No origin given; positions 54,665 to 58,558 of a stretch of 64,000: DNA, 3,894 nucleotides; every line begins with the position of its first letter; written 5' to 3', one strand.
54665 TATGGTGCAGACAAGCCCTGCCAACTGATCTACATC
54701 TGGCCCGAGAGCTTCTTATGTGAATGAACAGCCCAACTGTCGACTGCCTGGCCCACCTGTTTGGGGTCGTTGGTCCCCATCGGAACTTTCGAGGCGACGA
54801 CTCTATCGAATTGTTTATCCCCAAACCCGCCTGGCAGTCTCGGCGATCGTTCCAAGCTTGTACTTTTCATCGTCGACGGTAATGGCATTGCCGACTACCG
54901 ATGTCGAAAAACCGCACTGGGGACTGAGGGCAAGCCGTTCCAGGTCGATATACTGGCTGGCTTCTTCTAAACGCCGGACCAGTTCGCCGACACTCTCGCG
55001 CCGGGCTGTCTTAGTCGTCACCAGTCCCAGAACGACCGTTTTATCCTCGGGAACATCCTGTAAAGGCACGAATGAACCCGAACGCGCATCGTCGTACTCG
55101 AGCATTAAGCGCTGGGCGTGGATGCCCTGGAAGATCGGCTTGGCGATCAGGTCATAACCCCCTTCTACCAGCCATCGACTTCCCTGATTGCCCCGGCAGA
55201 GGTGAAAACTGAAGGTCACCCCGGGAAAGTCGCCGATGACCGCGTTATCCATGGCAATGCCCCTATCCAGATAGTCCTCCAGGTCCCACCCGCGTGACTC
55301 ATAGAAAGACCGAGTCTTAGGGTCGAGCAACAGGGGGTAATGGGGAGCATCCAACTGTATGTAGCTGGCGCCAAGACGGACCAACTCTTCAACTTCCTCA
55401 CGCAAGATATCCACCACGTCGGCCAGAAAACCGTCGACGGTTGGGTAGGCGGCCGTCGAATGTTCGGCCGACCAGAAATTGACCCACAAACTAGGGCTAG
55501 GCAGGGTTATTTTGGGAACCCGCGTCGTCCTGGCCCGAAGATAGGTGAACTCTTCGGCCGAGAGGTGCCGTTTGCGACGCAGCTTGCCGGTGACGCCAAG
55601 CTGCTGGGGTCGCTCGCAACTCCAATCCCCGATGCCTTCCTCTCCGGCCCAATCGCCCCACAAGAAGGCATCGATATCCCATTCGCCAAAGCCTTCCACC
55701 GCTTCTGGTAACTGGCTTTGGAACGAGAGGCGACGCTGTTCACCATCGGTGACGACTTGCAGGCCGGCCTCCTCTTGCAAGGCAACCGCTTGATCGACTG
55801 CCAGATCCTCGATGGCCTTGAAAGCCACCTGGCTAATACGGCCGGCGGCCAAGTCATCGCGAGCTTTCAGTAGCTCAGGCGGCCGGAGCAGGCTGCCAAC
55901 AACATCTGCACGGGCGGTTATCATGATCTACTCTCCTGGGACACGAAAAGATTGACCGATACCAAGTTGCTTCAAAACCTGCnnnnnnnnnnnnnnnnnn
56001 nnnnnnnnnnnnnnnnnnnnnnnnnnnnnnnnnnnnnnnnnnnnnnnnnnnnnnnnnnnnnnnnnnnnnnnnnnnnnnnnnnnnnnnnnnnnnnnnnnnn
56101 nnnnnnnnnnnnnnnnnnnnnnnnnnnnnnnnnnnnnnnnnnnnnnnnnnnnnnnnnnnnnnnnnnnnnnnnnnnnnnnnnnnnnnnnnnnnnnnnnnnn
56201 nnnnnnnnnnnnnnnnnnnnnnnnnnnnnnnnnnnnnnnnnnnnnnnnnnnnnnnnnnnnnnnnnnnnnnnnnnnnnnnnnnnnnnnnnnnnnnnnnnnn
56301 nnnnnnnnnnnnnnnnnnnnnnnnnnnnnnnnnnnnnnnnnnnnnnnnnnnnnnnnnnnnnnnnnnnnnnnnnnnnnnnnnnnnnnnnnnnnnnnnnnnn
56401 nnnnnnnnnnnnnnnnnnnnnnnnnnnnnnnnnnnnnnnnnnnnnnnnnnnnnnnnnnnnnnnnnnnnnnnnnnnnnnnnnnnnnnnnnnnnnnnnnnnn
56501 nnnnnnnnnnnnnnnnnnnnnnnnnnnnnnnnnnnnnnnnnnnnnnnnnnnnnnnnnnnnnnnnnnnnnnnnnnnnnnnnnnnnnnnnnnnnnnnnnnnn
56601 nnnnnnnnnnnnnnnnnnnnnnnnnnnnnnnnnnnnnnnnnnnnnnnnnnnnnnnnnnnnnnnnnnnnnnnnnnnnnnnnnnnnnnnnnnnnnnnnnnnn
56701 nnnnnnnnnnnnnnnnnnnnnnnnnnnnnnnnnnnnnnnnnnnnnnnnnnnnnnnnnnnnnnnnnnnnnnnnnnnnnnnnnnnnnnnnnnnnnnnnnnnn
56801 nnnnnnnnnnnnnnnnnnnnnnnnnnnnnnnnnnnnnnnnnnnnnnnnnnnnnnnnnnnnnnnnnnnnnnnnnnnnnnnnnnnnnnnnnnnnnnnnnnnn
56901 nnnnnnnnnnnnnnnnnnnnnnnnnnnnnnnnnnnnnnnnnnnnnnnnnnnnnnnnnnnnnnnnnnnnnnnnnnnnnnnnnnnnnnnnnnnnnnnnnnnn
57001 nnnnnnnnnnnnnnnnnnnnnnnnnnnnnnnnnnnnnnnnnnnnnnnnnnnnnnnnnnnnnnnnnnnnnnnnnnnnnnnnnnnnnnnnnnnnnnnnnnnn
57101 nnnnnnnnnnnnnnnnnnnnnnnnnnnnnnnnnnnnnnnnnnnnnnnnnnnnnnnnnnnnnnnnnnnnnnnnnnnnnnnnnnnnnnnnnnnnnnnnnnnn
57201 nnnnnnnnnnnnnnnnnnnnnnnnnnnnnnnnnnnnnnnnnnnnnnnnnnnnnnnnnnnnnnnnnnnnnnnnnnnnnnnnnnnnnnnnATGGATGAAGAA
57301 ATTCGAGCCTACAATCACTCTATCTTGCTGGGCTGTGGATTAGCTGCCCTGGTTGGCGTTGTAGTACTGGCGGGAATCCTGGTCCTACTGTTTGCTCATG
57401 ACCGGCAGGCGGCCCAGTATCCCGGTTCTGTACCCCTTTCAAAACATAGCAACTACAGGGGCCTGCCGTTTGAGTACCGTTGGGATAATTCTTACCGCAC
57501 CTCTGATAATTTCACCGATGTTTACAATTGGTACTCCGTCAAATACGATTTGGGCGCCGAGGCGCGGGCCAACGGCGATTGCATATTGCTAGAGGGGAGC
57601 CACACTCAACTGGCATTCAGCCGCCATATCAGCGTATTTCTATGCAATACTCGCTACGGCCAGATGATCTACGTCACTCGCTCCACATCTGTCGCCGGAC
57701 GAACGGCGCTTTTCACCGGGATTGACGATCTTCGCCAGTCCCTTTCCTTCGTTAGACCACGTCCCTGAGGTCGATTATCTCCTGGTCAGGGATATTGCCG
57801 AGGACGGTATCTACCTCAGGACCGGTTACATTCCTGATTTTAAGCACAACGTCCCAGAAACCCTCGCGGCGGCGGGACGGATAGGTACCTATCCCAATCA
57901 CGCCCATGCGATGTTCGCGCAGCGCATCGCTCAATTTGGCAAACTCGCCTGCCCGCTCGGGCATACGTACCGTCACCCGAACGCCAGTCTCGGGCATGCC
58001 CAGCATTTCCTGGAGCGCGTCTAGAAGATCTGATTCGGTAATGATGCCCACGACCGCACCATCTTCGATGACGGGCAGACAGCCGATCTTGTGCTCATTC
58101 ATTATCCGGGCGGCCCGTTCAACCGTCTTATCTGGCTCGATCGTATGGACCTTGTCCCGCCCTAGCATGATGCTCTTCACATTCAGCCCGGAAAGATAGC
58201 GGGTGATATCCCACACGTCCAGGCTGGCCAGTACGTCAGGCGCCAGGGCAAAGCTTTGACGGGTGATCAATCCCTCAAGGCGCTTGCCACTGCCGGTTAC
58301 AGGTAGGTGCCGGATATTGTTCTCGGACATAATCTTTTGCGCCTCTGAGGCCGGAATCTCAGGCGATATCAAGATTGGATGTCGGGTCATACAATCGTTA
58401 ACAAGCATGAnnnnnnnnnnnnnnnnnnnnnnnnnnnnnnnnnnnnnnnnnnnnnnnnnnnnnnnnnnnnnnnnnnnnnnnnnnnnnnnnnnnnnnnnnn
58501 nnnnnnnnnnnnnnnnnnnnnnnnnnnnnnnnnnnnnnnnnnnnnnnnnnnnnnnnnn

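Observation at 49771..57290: Uncharacterised five-gene block: MAL-like, MetE-like, divergent MttB, cytoplasmic Mo-oxidoreductase and a second methyl-THF methyltransferase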

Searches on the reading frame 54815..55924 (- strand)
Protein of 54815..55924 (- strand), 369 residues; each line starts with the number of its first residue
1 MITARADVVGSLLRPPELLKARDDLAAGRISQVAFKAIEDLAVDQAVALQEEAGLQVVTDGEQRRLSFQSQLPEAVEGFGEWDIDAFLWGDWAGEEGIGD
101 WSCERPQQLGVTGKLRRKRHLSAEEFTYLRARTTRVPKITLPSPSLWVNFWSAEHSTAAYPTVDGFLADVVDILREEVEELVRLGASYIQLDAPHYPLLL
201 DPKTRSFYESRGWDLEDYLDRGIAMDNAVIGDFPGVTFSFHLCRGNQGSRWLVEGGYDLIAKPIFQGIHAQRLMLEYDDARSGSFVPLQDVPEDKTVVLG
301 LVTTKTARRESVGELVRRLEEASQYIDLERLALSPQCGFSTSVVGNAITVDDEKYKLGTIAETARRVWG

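Call 4: search_protein_families(library=pfam, proteins=[window:54815-55924:-])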
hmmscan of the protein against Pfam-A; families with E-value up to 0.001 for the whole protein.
window:54815-55924:- (369 aa): 1 family
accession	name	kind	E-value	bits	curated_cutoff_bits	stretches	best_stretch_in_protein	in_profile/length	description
PF01717.24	Meth_synt_2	-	6.3e-13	49.1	21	1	8-346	5-310/324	Cobalamin-independent synthase, Catalytic domain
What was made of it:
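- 54815..55924 (-): Single-barrel MetE-like zinc thiol methyltransferase (YxjG/YxjH, 1YPX type). An optional accessory gene. Meth_synt_2 (call 4).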

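Call 5: search_protein_families(library=ncbifam, proteins=[window:54815-55924:-])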
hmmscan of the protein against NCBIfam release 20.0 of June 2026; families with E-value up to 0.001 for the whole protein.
window:54815-55924:- (369 aa): 7 families
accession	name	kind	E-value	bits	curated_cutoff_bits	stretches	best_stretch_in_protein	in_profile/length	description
NF005085.0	PRK06520.1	subfamily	1.8e-67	228.1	313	1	4-368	8-368/368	5-methyltetrahydropteroyltriglutamate--homocysteine S-methyltransferase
NF004875.0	PRK06233.1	equivalog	1.5e-62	211.6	576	1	4-368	10-372/373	vitamin B12 independent methionine synthase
NF003317.0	PRK04326.1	equivalog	5e-24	85.1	406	1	7-194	12-183/340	methionine synthase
NF006589.0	PRK09121.1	equivalog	1.7e-13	50.3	392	1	7-201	8-187/342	methionine synthase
NF003556.0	PRK05222.1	equivalog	8.8e-10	38.1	541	1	9-194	425-595/750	5-methyltetrahydropteroyltriglutamate--homocysteine S-methyltransferase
TIGR01371.1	met_syn_B12ind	equivalog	3.9e-09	36.1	929.95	1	9-194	431-601/754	5-methyltetrahydropteroyltriglutamate--homocysteine S-methyltransferase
NF002119.0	PRK00957.1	equivalog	1.8e-08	33.9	258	0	293-342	236-285/306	methionine synthase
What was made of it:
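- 54815..55924 (-): NF005085 gives 228 bits, below 313 (call 5).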

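Call 32: search_solved_structures(query=window:54815-55924:-, show_alignments=1)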
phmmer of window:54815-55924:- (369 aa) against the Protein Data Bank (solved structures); distinct sequences matched with E-value up to 0.001: 12.
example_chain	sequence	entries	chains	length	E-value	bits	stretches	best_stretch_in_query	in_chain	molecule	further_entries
1ypx_A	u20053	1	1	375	4.5e-48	167.2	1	6-369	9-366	putative vitamin-B12 independent methionine synthase family protein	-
1xpg_A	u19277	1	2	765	7.1e-08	34.9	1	8-200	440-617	5-methyltetrahydropteroyltriglutamate--homocysteine methyltransferase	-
1xdj_A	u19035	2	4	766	7.2e-08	34.9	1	8-200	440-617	5-methyltetrahydropteroyltriglutamate--homocysteine methyltransferase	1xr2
1t7l_A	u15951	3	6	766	7.2e-08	34.9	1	8-200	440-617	5-methyltetrahydropteroyltriglutamate--homocysteine methyltransferase | 5-methyltetrahydropteroyltriglutamate-homocysteine methyltransferase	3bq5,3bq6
3rpd_A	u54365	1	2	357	1.1e-07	34.4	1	50-340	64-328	Methionine synthase (B12-independent)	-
3pph_A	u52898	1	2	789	8.9e-07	31.3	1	8-196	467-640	5-methyltetrahydropteroyltriglutamate--homocysteine methyltransferase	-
3ppf_A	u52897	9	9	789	8.9e-07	31.3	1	8-196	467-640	5-methyltetrahydropteroyltriglutamate--homocysteine methyltransferase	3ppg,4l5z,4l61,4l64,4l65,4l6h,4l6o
3ppc_A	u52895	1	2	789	9e-07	31.3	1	8-196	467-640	5-methyltetrahydropteroyltriglutamate--homocysteine methyltransferase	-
1u1h_A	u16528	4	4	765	3.2e-05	26.2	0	8-194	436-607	5-methyltetrahydropteroyltriglutamate--homocysteine methyltransferase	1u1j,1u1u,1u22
4ztx_A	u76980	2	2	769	0.00016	23.9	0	8-195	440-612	Cobalamin-Independent Methionine synthase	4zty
2nq5_A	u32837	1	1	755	0.00036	22.7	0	8-193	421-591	5-methyltetrahydropteroyltriglutamate--homocysteine methyltransferase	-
3l7r_A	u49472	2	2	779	0.0004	22.6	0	8-193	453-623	5-methyltetrahydropteroyltriglutamate--homocysteine methyltransferase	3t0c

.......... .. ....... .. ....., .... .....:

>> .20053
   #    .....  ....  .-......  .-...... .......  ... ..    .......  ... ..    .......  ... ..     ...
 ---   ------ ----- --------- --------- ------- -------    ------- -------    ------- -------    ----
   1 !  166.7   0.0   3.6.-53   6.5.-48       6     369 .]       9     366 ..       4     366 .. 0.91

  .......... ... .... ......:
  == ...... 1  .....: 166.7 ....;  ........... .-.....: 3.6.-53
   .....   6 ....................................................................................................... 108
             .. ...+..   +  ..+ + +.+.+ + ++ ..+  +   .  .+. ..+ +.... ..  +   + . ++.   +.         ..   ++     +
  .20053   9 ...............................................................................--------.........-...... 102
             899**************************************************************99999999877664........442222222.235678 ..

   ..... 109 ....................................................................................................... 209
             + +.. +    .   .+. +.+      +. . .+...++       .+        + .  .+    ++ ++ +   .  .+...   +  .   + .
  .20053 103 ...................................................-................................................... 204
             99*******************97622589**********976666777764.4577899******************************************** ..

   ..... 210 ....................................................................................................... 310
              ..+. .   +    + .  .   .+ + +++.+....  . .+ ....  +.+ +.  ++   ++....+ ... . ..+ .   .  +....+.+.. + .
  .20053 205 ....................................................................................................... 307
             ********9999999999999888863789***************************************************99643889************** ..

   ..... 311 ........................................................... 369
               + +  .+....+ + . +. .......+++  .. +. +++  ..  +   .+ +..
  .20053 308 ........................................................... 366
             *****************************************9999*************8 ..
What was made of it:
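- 54815..55924 (-): 167 bits to 1YPX with HLCRGN, LEYD and SPQCGF kept (call 32).
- On Cobalamin-independent methionine synthase MetE: HLCRGN, LEYD and SPQCGF align with the same motifs of 1YPX (call 32).
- Closest known: Short MetE-like proteins. Same: Single catalytic barrel with an intact zinc-binding motif (call 32).
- Checked: It aligns end to end with 1YPX (call 32).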

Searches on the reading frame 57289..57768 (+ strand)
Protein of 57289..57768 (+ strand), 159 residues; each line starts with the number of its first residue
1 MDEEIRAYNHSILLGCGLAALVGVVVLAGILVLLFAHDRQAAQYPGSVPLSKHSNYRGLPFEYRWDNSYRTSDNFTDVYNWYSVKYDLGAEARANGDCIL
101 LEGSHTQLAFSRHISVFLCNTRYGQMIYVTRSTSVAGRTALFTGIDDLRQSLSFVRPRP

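Call 66: search_protein_families(library=pfam, proteins=[window:57289-57768:+], max_evalue=0.00001)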
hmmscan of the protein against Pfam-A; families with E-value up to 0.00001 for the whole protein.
window:57289-57768:+ (159 aa): 0 families

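Call 83: predict_structure(protein=window:57289-57768:+)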
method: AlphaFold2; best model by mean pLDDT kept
length: 159 residues; sequences in the alignment: 1
mean_pLDDT: 51.9   pTM: 0.29
mean pLDDT of the five models: 51.9, 50.3, 49.7, 49.4, 46.9
residues with pLDDT >= 90: 16; 70-90: 19; 50-70: 29; < 50: 95
segments of 3 or more residues with pLDDT < 50: 40-95, 105-107, 109-111, 124-127, 133-159
pLDDT, mean of each block of 10 residues (from residue 1): 76 89 95 70 37 29 36 39 41 49 49 53 50 42 40 34
secondary structure, 60 per line:
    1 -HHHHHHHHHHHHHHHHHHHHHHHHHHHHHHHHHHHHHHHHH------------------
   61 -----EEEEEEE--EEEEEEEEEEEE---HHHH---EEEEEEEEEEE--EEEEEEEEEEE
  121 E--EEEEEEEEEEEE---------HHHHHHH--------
elements in order: H2-42 E66-72 E75-86 H90-93 E97-107 E110-121 E124-135 H145-151
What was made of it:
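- Tried and rejected: The single-sequence model of the small membrane protein was too poor to search with (call 83).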

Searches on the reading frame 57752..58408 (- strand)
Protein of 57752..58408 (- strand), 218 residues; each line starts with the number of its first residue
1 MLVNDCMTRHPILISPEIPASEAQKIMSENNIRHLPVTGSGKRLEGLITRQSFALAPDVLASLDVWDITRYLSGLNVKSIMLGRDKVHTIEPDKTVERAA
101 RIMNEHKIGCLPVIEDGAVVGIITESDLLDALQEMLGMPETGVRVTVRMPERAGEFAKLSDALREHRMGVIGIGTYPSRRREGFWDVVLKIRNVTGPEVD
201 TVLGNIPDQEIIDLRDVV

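Call 4: search_protein_families(library=pfam, proteins=[window:57752-58408:-])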
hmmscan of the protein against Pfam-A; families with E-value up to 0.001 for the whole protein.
window:57752-58408:- (218 aa): 1 family
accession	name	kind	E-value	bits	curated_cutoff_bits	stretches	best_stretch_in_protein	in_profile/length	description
PF00571.33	CBS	-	1.4e-29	102.6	24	2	84-133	6-56/57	CBS domain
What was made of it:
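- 57752..58408 (-): CBS-pair protein, 218 aa. It starts 3 bp after the ATPase gene and is probably a regulatory partner of the importer. Two CBS domains (call 4).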

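Call 5: search_protein_families(library=ncbifam, proteins=[window:57752-58408:-])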
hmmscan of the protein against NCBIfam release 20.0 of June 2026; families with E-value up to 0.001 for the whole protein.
window:57752-58408:- (218 aa): 23 families
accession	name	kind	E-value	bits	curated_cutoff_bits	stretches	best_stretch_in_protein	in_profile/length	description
NF041552.1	TF_PrdR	equivalog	2.4e-12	46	795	1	2-134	7-127/577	sigma-54 dependent transcriptional regulator PrdR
TIGR01302.1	IMP_dehydrog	equivalog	2.7e-11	43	481.5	1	6-209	85-276/450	IMP dehydrogenase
NF011443.0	PRK14869.1-5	equivalog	7.8e-10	37.8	335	1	3-54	71-122/546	putative manganese-dependent inorganic diphosphatase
NF011447.0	PRK14869.2-3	equivalog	9.4e-10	37.7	522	1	75-148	68-140/540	putative manganese-dependent inorganic diphosphatase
NF011441.0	PRK14869.1-3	equivalog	3.2e-09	35.9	753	1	70-132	61-124/548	putative manganese-dependent inorganic diphosphatase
NF011442.0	PRK14869.1-4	equivalog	3.9e-09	35.5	400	1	3-54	72-123/543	putative manganese-dependent inorganic diphosphatase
NF011449.0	PRK14869.2-5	equivalog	4.2e-09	36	411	1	3-131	69-204/451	putative manganese-dependent inorganic diphosphatase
NF053863.1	DS11_antiphage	equivalog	1.2e-07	31.2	260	0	77-124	75-123/305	CBS domain-containing anti-phage protein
NF011440.0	PRK14869.1-2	equivalog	2.3e-07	29.8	746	0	3-55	69-121/541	putative manganese-dependent inorganic diphosphatase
NF011446.0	PRK14869.2-2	equivalog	2.7e-07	29.4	601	0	3-49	78-124/576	putative manganese-dependent inorganic diphosphatase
NF053603.1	HhpR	exception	1.1e-06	28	520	1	1-129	1-114/282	CBS domain-containing high hydrostatic pressure regulator HhpR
TIGR00393.1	kpsF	subfamily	5.6e-06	26.1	203.7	0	76-130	156-210/268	KpsF/GutQ family sugar-phosphate isomerase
NF011445.0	PRK14869.2-1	equivalog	1.6e-05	23.5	483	0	3-49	70-116/548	putative manganese-dependent inorganic diphosphatase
NF038387.1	CBS_CbpA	equivalog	3.3e-05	23.6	150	0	77-116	3-42/209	cyclic di-AMP binding protein CbpA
TIGR01137.1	cysta_beta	equivalog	4.3e-05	22.4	510.25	1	73-146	336-408/457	cystathionine beta-synthase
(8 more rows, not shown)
